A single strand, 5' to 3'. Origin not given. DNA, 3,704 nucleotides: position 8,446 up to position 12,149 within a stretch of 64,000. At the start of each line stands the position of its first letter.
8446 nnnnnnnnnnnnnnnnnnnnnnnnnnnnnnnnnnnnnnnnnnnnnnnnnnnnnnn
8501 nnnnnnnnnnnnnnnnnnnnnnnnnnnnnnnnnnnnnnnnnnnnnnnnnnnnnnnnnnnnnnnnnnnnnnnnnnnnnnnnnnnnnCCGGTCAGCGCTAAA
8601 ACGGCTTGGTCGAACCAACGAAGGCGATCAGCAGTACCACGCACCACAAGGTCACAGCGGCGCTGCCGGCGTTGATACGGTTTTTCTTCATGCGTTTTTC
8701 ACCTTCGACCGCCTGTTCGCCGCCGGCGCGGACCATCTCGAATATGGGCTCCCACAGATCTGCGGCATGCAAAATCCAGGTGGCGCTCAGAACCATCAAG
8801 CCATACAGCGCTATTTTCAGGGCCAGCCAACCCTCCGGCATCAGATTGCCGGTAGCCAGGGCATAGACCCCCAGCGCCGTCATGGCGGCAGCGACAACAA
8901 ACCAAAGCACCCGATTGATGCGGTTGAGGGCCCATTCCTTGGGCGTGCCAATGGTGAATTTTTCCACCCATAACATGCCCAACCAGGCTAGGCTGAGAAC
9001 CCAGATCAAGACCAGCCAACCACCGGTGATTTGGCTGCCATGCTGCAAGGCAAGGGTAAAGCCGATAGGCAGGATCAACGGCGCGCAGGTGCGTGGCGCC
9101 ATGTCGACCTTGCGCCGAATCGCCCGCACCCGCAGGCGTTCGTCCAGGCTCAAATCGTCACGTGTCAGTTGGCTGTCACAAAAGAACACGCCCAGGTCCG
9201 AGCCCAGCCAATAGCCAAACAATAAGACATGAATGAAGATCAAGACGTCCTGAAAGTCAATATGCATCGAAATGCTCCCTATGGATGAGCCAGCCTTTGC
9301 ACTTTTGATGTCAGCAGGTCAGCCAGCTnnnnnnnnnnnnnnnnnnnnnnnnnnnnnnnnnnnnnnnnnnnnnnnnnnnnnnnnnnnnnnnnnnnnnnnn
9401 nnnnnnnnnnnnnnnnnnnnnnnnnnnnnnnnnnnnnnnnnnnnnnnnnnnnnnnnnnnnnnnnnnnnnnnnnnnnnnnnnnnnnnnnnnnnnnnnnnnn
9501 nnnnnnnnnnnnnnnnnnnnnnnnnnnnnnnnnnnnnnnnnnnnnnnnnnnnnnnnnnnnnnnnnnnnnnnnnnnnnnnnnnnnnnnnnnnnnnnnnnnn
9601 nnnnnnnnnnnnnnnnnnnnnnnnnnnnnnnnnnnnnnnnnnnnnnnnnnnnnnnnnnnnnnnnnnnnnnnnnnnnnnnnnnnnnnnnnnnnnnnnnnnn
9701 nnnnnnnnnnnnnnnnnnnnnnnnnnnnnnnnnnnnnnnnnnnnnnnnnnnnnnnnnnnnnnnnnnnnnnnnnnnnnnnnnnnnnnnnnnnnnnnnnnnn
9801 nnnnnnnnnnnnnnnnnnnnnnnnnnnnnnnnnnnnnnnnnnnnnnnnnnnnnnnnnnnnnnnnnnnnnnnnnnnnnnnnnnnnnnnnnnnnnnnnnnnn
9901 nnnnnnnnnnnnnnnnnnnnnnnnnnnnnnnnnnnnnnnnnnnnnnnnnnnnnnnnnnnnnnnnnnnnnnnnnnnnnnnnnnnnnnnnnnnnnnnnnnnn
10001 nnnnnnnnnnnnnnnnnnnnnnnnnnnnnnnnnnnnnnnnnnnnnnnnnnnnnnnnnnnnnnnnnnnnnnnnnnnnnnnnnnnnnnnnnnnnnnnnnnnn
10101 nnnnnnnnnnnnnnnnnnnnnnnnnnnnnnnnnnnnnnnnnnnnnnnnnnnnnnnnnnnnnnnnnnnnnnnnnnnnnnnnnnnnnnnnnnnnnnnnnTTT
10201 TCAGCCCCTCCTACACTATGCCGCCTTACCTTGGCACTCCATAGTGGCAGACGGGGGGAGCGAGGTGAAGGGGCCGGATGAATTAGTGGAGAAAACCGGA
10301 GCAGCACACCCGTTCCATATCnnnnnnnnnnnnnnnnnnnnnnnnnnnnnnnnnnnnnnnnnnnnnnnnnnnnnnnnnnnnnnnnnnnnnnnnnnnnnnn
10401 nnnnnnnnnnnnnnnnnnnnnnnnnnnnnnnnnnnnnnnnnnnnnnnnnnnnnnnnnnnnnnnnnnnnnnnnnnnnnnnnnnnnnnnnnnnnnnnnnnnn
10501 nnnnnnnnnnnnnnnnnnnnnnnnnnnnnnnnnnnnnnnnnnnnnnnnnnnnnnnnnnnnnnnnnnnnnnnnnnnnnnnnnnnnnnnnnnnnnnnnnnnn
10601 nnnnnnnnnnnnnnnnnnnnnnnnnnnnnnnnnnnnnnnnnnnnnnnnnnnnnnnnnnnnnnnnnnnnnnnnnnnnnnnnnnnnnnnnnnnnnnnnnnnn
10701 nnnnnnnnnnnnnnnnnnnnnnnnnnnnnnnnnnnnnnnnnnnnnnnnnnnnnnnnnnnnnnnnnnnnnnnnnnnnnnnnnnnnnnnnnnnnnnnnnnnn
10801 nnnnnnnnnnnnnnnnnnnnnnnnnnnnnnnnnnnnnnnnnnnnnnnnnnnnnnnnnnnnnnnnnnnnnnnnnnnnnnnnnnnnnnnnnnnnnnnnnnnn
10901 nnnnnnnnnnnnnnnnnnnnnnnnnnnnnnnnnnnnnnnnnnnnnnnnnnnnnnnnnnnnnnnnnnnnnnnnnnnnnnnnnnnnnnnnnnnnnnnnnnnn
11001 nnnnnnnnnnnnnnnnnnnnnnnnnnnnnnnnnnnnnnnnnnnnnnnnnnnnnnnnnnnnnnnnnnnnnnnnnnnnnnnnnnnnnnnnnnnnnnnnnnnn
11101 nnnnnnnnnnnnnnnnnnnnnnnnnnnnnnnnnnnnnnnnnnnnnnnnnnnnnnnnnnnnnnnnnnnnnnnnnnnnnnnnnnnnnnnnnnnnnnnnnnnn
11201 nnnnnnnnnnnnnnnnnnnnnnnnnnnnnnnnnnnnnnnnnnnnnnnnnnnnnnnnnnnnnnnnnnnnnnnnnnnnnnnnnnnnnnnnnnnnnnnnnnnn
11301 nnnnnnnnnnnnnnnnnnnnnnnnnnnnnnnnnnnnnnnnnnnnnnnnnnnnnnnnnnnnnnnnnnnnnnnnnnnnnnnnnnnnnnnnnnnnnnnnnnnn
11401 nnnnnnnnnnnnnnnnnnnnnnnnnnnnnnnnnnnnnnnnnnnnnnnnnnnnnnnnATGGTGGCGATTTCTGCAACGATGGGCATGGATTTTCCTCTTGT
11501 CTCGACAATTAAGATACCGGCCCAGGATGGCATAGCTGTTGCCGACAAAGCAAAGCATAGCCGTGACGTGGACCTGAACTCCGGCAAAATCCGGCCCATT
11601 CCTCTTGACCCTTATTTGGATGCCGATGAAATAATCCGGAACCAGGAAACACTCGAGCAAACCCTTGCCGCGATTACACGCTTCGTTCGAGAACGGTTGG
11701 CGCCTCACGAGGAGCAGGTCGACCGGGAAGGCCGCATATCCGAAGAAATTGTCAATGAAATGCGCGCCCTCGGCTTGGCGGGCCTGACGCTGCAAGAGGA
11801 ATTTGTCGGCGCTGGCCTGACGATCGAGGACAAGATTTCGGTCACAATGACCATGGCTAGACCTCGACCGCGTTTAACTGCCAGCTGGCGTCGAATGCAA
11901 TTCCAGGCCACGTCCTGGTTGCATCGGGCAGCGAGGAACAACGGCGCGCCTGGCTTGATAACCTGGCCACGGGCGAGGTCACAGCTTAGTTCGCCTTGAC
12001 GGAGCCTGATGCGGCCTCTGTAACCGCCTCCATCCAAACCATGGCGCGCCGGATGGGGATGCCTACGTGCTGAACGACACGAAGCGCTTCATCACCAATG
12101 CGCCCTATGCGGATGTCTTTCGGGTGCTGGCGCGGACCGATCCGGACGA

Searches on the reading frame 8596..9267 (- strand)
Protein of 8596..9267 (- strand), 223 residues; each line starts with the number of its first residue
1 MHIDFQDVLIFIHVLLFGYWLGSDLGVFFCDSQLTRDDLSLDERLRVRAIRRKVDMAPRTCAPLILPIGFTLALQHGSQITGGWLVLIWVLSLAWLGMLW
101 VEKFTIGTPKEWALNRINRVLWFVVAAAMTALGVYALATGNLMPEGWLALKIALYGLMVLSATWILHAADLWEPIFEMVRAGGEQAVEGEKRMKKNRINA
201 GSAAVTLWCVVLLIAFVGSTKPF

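Call 3: search_protein_families(library=pfam, proteins=[window:8596-9267:-])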
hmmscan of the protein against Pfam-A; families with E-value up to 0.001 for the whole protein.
window:8596-9267:- (223 aa): 0 families

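Call 4: search_protein_families(library=ncbifam, proteins=[window:8596-9267:-])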
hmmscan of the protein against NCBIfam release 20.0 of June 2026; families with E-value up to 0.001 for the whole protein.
window:8596-9267:- (223 aa): 0 families

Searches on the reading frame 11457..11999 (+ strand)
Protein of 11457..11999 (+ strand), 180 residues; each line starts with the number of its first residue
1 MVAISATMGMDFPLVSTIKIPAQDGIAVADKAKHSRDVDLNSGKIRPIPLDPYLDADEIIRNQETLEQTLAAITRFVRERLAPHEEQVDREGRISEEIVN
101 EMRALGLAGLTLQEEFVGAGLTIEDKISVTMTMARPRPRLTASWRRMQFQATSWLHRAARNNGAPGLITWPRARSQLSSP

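Call 3: search_protein_families(library=pfam, proteins=[window:11457-11999:+])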
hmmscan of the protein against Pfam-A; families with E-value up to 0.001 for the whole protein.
window:11457-11999:+ (180 aa): 1 family
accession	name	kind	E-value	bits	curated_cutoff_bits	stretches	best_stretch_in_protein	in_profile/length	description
PF02771.21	Acyl-CoA_dh_N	-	5.4e-13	49.7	22.9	1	64-140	2-78/113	Acyl-CoA dehydrogenase, N-terminal domain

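Call 4: search_protein_families(library=ncbifam, proteins=[window:11457-11999:+])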
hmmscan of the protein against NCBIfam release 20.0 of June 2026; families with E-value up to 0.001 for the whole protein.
window:11457-11999:+ (180 aa): 5 families
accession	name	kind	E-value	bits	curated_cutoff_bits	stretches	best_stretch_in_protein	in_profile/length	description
NF042972.1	AcrlCoAredClosAcrC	equivalog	5.4e-06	25.3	640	1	71-134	14-77/378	acryloyl-CoA reductase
NF043006.1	CyhCrbnylCoADH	equivalog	7.3e-06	25.2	650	1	61-121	3-63/380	cyclohexane-1-carbonyl-CoA dehydrogenase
NF049984.1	Rv1679_FadE16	equivalog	1.2e-05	24.7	600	1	82-152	13-82/371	Rv1679 family acyl-CoA dehydrogenase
NF042439.1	SulpropCoADesulf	equivalog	0.00025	19.9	600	1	74-135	5-66/379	3-sulfinopropanoyl-CoA desulfinase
TIGR03207.1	cyc_hxne_CoA_dh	equivalog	0.00059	18.7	575.35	1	70-122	9-61/372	cyclohexanecarboxyl-CoA dehydrogenase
